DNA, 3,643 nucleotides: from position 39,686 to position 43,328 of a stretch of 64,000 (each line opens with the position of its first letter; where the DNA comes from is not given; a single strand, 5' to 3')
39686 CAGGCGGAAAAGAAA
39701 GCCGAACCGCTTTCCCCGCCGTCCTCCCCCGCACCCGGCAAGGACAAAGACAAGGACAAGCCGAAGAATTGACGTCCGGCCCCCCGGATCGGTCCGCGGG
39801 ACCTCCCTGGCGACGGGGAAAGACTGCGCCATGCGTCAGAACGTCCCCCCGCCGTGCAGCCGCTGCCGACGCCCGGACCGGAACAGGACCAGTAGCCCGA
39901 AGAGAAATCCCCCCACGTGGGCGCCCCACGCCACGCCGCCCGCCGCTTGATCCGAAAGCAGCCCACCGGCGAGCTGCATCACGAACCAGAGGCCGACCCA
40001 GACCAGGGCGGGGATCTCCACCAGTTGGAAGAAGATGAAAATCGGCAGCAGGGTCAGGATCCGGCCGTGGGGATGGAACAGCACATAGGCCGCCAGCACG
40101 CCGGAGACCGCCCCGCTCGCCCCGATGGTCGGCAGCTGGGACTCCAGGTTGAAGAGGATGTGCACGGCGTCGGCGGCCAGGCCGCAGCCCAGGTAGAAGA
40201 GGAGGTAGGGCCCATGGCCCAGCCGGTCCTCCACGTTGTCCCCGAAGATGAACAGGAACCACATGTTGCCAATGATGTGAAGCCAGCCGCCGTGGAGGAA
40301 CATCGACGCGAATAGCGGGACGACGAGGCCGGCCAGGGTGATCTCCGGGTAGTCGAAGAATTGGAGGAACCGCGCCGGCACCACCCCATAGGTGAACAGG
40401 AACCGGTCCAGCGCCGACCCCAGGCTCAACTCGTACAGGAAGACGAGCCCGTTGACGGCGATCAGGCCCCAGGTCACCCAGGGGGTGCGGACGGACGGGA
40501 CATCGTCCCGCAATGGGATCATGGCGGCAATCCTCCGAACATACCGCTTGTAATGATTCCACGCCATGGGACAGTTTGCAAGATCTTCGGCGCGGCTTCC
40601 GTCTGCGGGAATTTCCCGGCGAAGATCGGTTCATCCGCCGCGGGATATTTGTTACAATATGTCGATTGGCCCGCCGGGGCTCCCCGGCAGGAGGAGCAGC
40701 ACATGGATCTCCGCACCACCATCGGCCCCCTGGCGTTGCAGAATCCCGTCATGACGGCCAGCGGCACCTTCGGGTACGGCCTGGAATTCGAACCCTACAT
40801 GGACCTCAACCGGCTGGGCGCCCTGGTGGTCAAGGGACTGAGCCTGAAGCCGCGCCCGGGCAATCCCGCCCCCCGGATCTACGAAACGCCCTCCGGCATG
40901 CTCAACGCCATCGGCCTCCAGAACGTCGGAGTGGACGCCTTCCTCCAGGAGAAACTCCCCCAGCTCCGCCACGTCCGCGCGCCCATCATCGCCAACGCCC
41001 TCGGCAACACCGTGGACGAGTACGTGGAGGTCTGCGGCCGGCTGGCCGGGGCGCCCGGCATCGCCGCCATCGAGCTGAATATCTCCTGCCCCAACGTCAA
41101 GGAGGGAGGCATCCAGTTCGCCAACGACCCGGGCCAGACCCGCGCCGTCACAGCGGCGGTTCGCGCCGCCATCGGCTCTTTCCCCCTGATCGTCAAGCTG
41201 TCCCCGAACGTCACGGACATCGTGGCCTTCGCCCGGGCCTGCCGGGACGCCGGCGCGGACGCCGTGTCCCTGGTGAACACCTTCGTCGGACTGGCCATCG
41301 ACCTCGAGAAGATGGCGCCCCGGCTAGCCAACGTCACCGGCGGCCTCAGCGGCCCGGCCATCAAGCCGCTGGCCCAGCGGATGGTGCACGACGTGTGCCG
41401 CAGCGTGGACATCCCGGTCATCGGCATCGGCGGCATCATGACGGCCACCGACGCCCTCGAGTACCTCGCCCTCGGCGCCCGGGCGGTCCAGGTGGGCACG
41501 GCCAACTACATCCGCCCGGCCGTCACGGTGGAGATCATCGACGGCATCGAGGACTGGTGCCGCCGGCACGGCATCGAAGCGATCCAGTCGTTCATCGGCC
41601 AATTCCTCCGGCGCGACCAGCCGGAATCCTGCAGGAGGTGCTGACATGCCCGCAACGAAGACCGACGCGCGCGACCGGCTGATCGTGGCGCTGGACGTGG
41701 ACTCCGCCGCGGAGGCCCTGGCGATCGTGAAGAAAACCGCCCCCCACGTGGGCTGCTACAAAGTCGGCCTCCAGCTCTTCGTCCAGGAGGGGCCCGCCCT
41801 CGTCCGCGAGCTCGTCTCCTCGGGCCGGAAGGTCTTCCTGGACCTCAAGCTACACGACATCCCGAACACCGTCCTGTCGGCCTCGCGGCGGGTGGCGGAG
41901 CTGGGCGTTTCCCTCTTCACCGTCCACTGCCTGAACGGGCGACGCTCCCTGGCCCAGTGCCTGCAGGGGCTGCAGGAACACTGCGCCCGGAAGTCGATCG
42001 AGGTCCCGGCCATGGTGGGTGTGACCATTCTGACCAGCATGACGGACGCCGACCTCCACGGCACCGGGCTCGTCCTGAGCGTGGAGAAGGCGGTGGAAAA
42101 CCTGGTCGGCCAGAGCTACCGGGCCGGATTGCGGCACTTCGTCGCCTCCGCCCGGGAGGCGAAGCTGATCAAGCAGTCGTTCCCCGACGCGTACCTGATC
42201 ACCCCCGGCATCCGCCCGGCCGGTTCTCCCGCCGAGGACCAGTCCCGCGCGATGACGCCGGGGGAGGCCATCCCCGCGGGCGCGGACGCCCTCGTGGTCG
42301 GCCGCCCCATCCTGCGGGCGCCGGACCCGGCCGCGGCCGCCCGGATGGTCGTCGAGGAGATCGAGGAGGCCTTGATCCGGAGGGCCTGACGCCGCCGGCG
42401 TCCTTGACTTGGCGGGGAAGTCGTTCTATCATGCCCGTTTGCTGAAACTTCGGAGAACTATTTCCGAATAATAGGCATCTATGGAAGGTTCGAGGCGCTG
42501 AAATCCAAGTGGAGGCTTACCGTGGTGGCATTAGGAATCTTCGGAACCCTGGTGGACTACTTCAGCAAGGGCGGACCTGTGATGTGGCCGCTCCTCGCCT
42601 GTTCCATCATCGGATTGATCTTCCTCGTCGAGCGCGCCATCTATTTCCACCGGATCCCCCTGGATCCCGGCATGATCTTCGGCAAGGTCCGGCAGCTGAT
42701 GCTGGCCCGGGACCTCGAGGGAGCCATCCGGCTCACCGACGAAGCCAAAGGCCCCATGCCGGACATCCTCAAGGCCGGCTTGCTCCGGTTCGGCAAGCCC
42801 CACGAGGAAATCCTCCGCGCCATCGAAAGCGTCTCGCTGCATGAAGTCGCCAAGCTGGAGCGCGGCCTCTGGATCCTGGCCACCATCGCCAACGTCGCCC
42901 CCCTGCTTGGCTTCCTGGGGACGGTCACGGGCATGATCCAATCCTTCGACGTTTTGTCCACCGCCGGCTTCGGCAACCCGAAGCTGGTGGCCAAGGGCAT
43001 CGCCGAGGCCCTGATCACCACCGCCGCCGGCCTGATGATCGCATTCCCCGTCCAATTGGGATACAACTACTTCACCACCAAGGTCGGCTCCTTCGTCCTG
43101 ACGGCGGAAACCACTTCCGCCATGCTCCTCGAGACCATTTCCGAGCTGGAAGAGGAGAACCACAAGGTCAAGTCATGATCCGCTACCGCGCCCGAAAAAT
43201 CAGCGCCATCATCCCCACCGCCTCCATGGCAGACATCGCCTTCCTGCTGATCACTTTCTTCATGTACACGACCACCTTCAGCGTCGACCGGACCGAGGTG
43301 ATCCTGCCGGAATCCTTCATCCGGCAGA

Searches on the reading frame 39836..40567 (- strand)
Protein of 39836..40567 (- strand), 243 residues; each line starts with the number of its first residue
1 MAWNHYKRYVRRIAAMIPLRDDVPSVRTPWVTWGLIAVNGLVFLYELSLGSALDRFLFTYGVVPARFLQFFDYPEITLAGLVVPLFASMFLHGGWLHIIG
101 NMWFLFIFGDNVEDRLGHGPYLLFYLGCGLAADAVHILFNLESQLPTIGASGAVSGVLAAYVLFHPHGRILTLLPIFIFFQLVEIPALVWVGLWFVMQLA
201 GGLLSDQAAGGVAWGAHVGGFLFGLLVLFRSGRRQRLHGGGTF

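Call 95: search_protein_families(library=pfam, proteins=[window:39836-40567:-], max_evalue=0.001)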
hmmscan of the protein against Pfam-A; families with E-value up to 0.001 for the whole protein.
window:39836-40567:- (243 aa): 1 family
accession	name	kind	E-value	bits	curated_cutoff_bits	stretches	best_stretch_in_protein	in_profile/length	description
PF01694.28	Rhomboid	-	6.3e-32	111.2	22.6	1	83-229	5-138/143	Rhomboid domain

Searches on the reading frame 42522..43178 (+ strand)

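Call 95: search_protein_families(library=pfam, proteins=[window:42522-43178:+], max_evalue=0.001)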
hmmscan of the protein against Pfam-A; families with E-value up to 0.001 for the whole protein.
window:42522-43178:+ (218 aa): 1 family
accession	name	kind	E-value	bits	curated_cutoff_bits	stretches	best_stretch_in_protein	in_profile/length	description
PF01618.21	MotA_ExbB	-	1.9e-31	108.9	22.9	1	76-194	3-124/127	MotA/TolQ/ExbB proton channel family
